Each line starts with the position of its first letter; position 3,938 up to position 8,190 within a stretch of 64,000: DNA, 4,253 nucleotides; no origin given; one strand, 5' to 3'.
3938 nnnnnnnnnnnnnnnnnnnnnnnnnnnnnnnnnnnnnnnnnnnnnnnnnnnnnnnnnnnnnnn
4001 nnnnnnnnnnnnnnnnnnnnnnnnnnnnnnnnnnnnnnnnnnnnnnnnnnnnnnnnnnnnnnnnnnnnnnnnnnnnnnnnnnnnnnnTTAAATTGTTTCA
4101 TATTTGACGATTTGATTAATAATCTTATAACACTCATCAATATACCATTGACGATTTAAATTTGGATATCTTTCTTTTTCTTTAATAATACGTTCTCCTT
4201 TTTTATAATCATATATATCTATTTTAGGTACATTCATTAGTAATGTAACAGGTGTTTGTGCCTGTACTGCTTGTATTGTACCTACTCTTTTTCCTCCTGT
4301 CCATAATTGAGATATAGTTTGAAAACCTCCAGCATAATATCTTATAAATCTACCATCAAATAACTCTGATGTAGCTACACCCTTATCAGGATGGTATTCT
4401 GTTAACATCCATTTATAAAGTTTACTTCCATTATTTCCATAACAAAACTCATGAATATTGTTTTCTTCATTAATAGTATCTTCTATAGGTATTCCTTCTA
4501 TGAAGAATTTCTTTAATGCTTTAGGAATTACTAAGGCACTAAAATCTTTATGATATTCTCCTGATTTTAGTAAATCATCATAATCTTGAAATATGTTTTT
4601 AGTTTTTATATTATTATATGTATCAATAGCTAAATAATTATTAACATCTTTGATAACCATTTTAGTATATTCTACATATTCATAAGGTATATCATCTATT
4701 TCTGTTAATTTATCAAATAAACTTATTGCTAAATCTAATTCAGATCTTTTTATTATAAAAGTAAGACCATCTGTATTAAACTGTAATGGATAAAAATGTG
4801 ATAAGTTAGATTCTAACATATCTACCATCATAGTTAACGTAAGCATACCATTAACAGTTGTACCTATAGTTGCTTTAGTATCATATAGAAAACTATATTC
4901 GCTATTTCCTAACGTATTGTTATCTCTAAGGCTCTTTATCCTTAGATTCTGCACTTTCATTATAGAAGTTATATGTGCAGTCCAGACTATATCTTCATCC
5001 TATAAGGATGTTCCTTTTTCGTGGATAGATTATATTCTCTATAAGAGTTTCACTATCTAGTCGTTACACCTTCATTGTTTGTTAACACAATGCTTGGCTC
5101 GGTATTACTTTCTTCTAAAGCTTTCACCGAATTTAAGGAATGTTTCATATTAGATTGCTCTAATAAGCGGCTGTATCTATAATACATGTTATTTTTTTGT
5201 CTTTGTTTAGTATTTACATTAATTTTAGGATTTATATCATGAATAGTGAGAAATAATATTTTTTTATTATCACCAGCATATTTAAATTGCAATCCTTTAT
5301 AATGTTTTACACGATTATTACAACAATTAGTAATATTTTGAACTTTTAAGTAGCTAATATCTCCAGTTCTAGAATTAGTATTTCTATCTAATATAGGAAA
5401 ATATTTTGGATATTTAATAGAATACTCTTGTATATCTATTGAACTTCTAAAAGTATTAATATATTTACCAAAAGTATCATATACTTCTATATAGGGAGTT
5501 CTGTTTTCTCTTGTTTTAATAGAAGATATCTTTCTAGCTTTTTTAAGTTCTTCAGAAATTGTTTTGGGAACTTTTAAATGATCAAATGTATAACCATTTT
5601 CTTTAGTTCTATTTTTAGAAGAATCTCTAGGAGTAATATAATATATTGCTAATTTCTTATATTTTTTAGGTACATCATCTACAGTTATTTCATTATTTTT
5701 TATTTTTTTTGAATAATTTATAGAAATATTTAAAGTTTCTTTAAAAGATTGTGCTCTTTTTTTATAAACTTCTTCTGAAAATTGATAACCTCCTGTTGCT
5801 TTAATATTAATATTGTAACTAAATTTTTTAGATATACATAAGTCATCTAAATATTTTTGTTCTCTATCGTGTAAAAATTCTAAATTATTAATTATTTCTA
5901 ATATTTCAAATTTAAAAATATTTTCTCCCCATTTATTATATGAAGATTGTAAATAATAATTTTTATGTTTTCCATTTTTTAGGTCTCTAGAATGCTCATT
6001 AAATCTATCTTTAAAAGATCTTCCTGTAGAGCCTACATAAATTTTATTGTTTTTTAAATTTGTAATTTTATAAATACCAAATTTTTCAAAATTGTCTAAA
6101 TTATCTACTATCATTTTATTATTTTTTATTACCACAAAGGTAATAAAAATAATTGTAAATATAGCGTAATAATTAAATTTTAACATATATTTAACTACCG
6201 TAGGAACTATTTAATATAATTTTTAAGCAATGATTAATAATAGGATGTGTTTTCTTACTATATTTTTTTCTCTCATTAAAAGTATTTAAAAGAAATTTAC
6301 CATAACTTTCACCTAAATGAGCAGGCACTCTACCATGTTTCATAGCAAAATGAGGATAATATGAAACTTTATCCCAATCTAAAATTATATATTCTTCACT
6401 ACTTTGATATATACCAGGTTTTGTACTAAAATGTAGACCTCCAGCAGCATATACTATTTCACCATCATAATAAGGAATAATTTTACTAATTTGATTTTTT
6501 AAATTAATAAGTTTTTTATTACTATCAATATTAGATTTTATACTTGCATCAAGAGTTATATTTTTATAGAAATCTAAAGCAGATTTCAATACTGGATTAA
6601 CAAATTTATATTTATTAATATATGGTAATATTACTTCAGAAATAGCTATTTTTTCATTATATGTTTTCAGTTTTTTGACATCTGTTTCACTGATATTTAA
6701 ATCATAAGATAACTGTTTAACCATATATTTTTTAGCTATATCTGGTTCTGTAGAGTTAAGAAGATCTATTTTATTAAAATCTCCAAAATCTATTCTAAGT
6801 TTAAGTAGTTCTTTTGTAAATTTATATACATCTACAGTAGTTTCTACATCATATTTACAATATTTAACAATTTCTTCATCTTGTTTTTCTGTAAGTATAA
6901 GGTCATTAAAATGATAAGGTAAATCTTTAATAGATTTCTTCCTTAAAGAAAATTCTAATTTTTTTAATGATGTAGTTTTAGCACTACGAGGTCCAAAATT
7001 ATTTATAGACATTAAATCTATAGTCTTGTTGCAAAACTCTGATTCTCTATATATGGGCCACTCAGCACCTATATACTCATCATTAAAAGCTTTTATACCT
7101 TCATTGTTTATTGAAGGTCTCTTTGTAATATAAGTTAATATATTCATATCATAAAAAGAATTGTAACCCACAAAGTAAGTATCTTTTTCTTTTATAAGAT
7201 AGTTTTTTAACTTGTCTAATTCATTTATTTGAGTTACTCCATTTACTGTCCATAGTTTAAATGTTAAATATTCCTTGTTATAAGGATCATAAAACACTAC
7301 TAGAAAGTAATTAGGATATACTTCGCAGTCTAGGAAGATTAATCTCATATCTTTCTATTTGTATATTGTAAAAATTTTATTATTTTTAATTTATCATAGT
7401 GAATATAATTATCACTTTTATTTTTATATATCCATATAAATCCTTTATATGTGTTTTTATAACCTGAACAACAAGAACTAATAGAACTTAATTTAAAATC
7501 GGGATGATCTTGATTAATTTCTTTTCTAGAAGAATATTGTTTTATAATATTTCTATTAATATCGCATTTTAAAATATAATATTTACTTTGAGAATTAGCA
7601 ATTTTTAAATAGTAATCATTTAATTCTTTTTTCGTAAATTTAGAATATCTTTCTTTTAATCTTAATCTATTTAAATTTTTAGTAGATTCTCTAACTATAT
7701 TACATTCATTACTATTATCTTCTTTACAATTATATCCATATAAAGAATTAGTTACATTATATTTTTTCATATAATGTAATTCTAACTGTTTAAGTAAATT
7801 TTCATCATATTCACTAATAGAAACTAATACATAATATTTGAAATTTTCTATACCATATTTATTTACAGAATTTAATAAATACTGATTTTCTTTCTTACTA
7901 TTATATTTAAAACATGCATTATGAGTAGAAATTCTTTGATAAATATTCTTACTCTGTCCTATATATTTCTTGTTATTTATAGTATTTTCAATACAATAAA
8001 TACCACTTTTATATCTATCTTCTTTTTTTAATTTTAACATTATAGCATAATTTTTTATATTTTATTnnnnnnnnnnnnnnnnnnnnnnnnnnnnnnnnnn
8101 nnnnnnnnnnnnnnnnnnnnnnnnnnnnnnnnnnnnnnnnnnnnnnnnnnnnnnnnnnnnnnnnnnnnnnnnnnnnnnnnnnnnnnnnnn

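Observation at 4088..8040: Family B DNA polymerase split into two ORFs by a GIY-YIG endonuclease gene, with a second GIY-YIG gene immediately upstream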

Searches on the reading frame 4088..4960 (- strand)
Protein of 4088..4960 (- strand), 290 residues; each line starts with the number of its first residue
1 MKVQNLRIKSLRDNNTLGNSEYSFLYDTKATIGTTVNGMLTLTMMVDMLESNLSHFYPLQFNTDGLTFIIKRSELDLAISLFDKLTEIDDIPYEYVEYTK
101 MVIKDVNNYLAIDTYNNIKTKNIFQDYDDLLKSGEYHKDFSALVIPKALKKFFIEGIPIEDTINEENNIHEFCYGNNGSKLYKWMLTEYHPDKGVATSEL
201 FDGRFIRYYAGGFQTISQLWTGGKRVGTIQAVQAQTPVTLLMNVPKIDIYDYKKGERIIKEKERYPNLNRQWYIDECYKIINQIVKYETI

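Call 4: search_protein_families(library=pfam, proteins=[window:4088-4960:-], max_evalue=1)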
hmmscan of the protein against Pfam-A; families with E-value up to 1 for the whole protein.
window:4088-4960:- (290 aa): 0 families

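Call 7: search_dna_similar(query=window:4091-4912:-, collection=phages, mode=protein, max_rows=30)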
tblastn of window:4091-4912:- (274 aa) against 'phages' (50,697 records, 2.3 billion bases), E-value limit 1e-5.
Records with a match: 501; places in all: 501; records where one place covers at least 80% of the query: 53.
Best place of each record, by identity: <60% 501.
By first word of the organism name: Rheinheimera 115; Vibrio 81; Pseudomonas 48; Klebsiella 45; uncultured 32; Flavobacterium 29; Xanthomonas 15; Rhizobium 12; Escherichia 11; Salmonella 9; and 41 more.
By host as written in the record: Rheinheimera sp. BAL341 115; - 89; Klebsiella pneumoniae 29; Pseudomonas aeruginosa 13; Flavobacterium psychrophilum 950106-1/1 12; Vibrio lentus 11; Pseudomonas aeruginosa PAO1 8; Rhodobacter capsulatus YW1 7; and 125 more.
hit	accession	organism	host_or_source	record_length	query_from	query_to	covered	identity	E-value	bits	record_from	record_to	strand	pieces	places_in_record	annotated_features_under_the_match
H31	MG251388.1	Pseudomonas phage Psp6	Pseudomonas putida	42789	3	268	97%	26.5%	3e-14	78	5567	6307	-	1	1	DNA polymerase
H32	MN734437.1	Sphingomonas phage Eidolon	Sphingomonas sp. PM2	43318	3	268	97%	26.5%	3e-8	60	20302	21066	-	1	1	DNA polymerase B family protein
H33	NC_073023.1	Sphingomonas phage Eidolon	Sphingomonas sp. PM2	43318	3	268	97%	26.5%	3e-8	60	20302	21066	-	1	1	DNA polymerase B family protein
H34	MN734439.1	Sphingomonas phage Kharn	Sphingomonas sp. PM2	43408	3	271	98%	26.1%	2e-9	64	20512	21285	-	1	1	DNA polymerase B family protein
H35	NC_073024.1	Sphingomonas phage Kharn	Sphingomonas sp. PM2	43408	3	271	98%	26.1%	2e-9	64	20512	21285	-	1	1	DNA polymerase B family protein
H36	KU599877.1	Flavobacterium phage Fpv1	Flavobacterium psychrophilum 950106-1/1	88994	2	196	71%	35.9%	5e-24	106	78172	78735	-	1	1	putative DNA polymerase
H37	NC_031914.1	Flavobacterium phage Fpv1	Flavobacterium psychrophilum 950106-1/1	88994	2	196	71%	35.9%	5e-24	106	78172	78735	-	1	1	DNA polymerase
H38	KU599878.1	Flavobacterium phage Fpv2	Flavobacterium psychrophilum 950106-1/1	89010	2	196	71%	35.9%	5e-24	106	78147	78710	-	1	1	putative DNA polymerase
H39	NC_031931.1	Flavobacterium phage Fpv2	Flavobacterium psychrophilum 950106-1/1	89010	2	196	71%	35.9%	5e-24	106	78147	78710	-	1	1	DNA polymerase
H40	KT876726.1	Flavobacterium phage FpV21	Flavobacterium psychrophilum 950106-1/1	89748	2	196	71%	35.9%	5e-24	106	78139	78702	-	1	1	putative DNA polymerase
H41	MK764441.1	Flavobacterium phage FPSV-F12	Flavobacterium psychrophilum 950106-1/1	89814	2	196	71%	35.9%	5e-24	106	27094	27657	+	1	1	putative DNA polymerase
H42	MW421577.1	Flavobacterium phage FPSV-S30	Flavobacterium psychrophilum strain ...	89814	2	196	71%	35.9%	5e-24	106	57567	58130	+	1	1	record has no annotation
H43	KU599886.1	Flavobacterium phage Fpv20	Flavobacterium psychrophilum 950106-1/1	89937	2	196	71%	35.9%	5e-24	106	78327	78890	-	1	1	putative DNA polymerase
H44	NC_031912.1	Flavobacterium phage Fpv20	Flavobacterium psychrophilum 950106-1/1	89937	2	196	71%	35.9%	5e-24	106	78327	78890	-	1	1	DNA polymerase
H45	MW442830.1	Flavobacterium phage FPSV-D18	Flavobacterium psychrophilum FPS-D8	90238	2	196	71%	35.9%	5e-24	106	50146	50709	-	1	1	record has no annotation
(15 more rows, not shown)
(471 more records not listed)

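Call 47: search_protein_families(library=phrogs, proteins=[window:4091-4912:-], max_evalue=0.001)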
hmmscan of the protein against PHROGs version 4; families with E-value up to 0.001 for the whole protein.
window:4091-4912:- (274 aa): 2 families
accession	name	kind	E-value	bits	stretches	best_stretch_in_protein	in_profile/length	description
phrog_1252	-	DNA, RNA and nucleotide metabolism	5e-41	142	1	3-272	415-655/663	DNA polymerase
phrog_18505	-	DNA, RNA and nucleotide metabolism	9.3e-37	128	1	2-167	51-210/349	DNA polymerase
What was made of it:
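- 4088..4912 (-): polB exon 2 (274 codons plus stop). Begins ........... and carries motif C (NTDG) and the thumb. PHROG 1252 positions 415-655 (call 47).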

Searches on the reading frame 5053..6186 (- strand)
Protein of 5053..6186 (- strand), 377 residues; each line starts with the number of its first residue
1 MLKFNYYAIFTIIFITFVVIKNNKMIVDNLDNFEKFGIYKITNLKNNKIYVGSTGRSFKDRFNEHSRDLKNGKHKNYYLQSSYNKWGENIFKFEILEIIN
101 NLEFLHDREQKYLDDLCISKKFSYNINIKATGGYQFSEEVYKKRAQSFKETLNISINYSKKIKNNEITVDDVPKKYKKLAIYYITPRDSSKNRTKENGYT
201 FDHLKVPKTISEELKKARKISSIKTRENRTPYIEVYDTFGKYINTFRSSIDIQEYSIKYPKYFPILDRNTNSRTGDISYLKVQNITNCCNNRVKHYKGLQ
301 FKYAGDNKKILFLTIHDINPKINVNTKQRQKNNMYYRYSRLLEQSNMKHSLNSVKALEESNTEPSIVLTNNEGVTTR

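Call 4: search_protein_families(library=pfam, proteins=[window:5053-6186:-], max_evalue=1)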
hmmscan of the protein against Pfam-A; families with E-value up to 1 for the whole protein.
window:5053-6186:- (377 aa): 2 families
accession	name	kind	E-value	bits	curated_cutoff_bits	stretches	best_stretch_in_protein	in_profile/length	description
PF01541.30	GIY-YIG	-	1.5e-09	38.4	22.6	1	35-115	1-71/78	GIY-YIG catalytic domain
PF22083.2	I-HmuI_NUMOD-like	-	0.094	12.8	27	1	280-302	24-46/46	DNA endonuclease I-HmuI-like, NUMOD-like domain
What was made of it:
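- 5053..6114 (-): Intron-encoded GIY-YIG homing endonuclease, 353 aa from the likely start ATG 6114 (the longest ORF reaches ATG 6186). It lies in the P1 loop. Its last ~40 codons read through the guide sequence and P2-P7, and it stops at the UAG in the 5' strand of P7.1. Pfam PF01541 (call 4).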

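Call 45: search_solved_structures(query=window:5056-6114:-, max_evalue=1, show_alignments=2)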
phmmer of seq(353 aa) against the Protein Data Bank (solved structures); distinct sequences matched with E-value up to 1: 2.
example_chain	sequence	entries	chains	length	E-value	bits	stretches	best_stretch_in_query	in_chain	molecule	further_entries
1mk0_A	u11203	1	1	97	1.7e-11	47.2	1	11-102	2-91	Intron-associated endonuclease 1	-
1ln0_A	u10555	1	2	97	2.2e-11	46.8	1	11-102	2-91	intron-associated endonuclease 1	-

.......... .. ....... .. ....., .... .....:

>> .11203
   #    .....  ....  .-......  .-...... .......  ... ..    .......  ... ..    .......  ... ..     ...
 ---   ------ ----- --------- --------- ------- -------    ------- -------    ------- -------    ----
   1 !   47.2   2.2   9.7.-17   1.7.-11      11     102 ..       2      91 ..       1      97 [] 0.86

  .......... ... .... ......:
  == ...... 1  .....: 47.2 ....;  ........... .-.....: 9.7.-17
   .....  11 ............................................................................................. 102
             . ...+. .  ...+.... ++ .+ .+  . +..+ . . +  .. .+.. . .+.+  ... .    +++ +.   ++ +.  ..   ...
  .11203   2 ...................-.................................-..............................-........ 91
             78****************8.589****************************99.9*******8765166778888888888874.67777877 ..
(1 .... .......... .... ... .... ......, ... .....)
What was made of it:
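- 5053..6114 (-): I-TevI catalytic domain 1MK0/1LN0, E=1.7e-11, residues 11-102 aligned to 2-91 (call 45).
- On GIY-YIG homing endonuclease (I-TevI type): The alignment shows GIY, YVG, the R of KDRF, the E of REQ and the N of YNI (call 45).
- Closest known: Phage T4 td intron with I-TevI. Same: The endonuclease catalytic domain is homologous to I-TevI, E=1.7e-11 (call 45).
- The endonuclease aligns to the I-TevI catalytic domain and keeps GIY, YVG, Arg, Glu and Asn (call 45).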

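Call 47: search_protein_families(library=phrogs, proteins=[window:5053-6114:-], max_evalue=0.001)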
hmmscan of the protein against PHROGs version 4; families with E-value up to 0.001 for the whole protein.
window:5053-6114:- (353 aa): 4 families
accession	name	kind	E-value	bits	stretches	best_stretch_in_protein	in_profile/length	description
phrog_314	-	DNA, RNA and nucleotide metabolism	8.2e-15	55.7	1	11-332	178-435/574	homing endonuclease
phrog_7168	-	DNA, RNA and nucleotide metabolism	6.9e-11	43.1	1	13-223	3-212/284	homing endonuclease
phrog_19446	-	DNA, RNA and nucleotide metabolism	1.1e-09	39.2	1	14-107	4-96/254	homing endonuclease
phrog_5123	-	DNA, RNA and nucleotide metabolism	2.3e-05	25.4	1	13-109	3-95/152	homing endonuclease with GIY-YIG motif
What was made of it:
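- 5053..6114 (-): PHROG homing-endonuclease families (call 47).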

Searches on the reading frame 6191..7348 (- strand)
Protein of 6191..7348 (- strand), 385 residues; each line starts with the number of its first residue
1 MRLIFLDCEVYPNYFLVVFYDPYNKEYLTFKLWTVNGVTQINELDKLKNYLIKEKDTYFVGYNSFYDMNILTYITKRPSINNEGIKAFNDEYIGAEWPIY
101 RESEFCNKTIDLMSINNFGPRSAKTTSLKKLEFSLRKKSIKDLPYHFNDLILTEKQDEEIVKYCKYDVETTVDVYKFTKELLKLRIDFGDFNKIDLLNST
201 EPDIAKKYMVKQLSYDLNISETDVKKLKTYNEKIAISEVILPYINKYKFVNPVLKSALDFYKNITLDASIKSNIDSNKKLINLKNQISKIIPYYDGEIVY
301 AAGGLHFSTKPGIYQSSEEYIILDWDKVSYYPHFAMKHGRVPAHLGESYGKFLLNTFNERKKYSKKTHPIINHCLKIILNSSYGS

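Call 4: search_protein_families(library=pfam, proteins=[window:6191-7348:-], max_evalue=1)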
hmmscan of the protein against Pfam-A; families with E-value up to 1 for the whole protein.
window:6191-7348:- (385 aa): 0 families

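Call 6: search_dna_similar(query=window:6194-7348:-, collection=phages, mode=protein, max_rows=30)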
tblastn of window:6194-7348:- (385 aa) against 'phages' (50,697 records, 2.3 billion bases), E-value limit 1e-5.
Records with a match: 661; places in all: 661; records where one place covers at least 80% of the query: 556.
Best place of each record, by identity: <60% 661.
By first word of the organism name: Rheinheimera 115; Vibrio 90; Klebsiella 77; Escherichia 56; Pseudomonas 50; uncultured 31; Rhodobacter 30; Flavobacterium 29; Rhizobium 27; Xanthomonas 19; and 46 more.
By host as written in the record: Rheinheimera sp. BAL341 115; - 96; Klebsiella pneumoniae 46; Rhodobacter capsulatus YW1 30; Escherichia coli 23; Pseudomonas aeruginosa 13; Flavobacterium psychrophilum 950106-1/1 12; Vibrio lentus 11; and 174 more.
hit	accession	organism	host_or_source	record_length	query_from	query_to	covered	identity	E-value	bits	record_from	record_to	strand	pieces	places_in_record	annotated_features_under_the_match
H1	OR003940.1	Phage DSL-LC05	Gammaproteobacteria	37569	6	384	98%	29.1%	7e-29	124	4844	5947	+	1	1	DNA polymerase family B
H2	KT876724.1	Flavobacterium phage FpV4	Flavobacterium psychrophilum 950106-1/1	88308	7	384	98%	28.7%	5e-22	103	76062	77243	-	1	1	DNA polymerase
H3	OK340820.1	Flavobacterium phage FpV4-1.1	Flavobacterium psychrophilum 020612-2/1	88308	7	384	98%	28.7%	5e-22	103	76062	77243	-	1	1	record has no annotation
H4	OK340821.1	Flavobacterium phage FpV4-1.2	Flavobacterium psychrophilum 020612-2/1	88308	7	384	98%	28.7%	5e-22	103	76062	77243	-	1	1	record has no annotation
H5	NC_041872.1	Flavobacterium phage FpV4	Flavobacterium psychrophilum 950106-1/1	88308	7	384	98%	28.7%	5e-22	103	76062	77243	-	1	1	DNA polymerase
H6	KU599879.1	Flavobacterium phage Fpv3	Flavobacterium psychrophilum 950106-1/1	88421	7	384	98%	28.7%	5e-22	103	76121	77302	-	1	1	DNA polymerase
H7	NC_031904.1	Flavobacterium phage Fpv3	Flavobacterium psychrophilum 950106-1/1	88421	7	384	98%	28.7%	5e-22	103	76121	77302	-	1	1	DNA polymerase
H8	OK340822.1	Flavobacterium phage FpV4-1.3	Flavobacterium psychrophilum 020612-2/1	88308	7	384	98%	28.7%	5e-22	103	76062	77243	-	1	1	record has no annotation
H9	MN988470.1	Rhizobium phage RHph_TM3_3_9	Rhizobium etli T3_9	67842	4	384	99%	28.0%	2e-28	122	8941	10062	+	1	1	DNA polymerase protein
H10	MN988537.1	Rhizobium phage RHph_TM3_3_10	Rhizobium etli T3_10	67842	4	384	99%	28.0%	2e-28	122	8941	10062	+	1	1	DNA polymerase protein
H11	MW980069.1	Rhizobium phage RHEph19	Rhizobium etli sv. phaseoli N561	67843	4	384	99%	28.0%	2e-28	122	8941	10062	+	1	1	DNA polymerase protein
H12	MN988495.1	Rhizobium phage RHph_TM3_3_13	Rhizobium etli T3_13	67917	4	384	99%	28.0%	2e-28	122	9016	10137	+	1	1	DNA polymerase protein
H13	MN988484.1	Rhizobium phage RHph_Y60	Rhizobium etli TAL182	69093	4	384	99%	28.0%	4e-28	122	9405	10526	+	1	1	DNA polymerase protein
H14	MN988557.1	Rhizobium phage RHph_Y52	Rhizobium phaseoli IE6794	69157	4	384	99%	27.7%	4e-27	119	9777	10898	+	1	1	DNA polymerase protein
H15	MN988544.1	Rhizobium phage RHph_Y21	Rhizobium phaseoli N841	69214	4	384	99%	27.7%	4e-27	119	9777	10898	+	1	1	DNA polymerase protein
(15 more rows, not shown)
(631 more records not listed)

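Call 10: get_annotated_region(hit=H2, flank=2500)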
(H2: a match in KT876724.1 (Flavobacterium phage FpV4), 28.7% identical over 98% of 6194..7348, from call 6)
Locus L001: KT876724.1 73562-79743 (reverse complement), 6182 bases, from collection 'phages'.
description: Flavobacterium phage FpV4, complete genome.
organism: Flavobacterium phage FpV4 (NCBI taxid 1740108)
taxonomy: Viruses; Duplodnaviria; Heunggongvirae; Uroviricota; Caudoviricetes; Fipvunavirus; Fipvunavirus Fpv4
host: Flavobacterium psychrophilum 950106-1/1; source: -; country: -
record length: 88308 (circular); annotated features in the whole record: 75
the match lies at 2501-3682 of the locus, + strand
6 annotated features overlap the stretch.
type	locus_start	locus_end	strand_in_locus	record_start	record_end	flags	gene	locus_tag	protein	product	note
CDS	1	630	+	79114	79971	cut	-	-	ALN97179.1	endodeoxyribonuclease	-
CDS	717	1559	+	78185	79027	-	-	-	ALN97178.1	hypothetical protein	-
CDS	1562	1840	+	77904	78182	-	-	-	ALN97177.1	hypothetical protein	-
CDS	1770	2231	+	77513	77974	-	-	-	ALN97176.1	hypothetical protein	-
CDS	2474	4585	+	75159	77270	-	-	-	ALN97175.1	DNA polymerase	-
CDS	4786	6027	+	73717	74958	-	-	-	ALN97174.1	hypothetical protein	-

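Call 11: get_annotated_region(hit=H1, flank=2500)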
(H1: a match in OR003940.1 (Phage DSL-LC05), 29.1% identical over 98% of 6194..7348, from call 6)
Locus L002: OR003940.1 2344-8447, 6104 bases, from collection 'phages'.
description: Phage DSL-LC05, complete genome.
organism: Phage DSL-LC05 (NCBI taxid 3058959)
taxonomy: Viruses; Duplodnaviria; Heunggongvirae; Uroviricota; Caudoviricetes
host: Gammaproteobacteria; source: water sample of Dishui Lake; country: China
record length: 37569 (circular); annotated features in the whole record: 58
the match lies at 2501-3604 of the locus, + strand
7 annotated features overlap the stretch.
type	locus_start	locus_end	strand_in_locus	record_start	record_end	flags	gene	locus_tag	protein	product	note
CDS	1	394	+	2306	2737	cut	-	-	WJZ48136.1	hypothetical protein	-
CDS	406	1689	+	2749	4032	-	-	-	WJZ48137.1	RecB family exonuclease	-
CDS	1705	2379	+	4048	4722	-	-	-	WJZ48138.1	single-stranded DNA-binding protein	-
CDS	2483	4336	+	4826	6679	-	-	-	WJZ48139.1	DNA polymerase family B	-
CDS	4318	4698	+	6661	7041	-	-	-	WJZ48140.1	nucelotide kinase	-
CDS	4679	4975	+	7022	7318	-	-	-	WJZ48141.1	nuclease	-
CDS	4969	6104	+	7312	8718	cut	-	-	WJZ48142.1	SNF2 family DNA/RNA helicase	HepA Superfamily II DNA/RNA helicases, SNF2 family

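Call 47: search_protein_families(library=phrogs, proteins=[window:6194-7348:-], max_evalue=0.001)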
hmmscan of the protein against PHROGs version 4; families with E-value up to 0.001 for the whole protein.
window:6194-7348:- (385 aa): 1 family
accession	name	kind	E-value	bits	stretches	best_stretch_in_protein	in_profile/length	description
phrog_1252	-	DNA, RNA and nucleotide metabolism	1.9e-59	202.8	1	2-384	53-412/663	DNA polymerase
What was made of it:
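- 6197..7348 (-): polB exon 1 (384 codons, Met1 to Gly384 of motif B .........). Carries Exo I-III and motif A. PHROG 1252 positions 53-412 (call 47).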

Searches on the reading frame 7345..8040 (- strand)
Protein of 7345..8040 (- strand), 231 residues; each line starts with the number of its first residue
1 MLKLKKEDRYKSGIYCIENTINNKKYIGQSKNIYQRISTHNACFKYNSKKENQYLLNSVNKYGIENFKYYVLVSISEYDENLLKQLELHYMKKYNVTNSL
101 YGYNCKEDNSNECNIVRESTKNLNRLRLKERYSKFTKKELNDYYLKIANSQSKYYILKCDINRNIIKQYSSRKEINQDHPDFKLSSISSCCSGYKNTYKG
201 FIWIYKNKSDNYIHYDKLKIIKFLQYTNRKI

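Call 4: search_protein_families(library=pfam, proteins=[window:7345-8040:-], max_evalue=1)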
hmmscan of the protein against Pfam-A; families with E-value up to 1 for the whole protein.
window:7345-8040:- (231 aa): 1 family
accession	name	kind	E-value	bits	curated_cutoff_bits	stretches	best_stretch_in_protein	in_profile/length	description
PF01541.30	GIY-YIG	-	5.6e-09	36.6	22.6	1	12-96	2-74/78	GIY-YIG catalytic domain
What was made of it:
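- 7345..8040 (-): Free-standing GIY-YIG endonuclease gene (231 aa). Its stop overlaps the polB start as ATGA. Pfam PF01541, E=5.6e-9 (call 4).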

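Call 47: search_protein_families(library=phrogs, proteins=[window:7345-8040:-], max_evalue=0.001)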
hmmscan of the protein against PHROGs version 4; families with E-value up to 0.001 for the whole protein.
window:7345-8040:- (231 aa): 5 families
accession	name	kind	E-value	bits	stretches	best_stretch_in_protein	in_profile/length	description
phrog_7168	-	DNA, RNA and nucleotide metabolism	4e-18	66.9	1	12-174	2-159/284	homing endonuclease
phrog_314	-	DNA, RNA and nucleotide metabolism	1e-13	52.1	1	5-215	172-397/574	homing endonuclease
phrog_5123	-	DNA, RNA and nucleotide metabolism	5.4e-12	46.9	1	14-121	4-104/152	homing endonuclease with GIY-YIG motif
phrog_19446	-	DNA, RNA and nucleotide metabolism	6.6e-06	26.8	1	14-109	4-95/254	homing endonuclease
phrog_20162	-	DNA, RNA and nucleotide metabolism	1.7e-05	26.1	1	146-211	24-87/88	HNH endonuclease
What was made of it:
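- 7345..8040 (-): PHROG 7168 and 314 (call 47).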
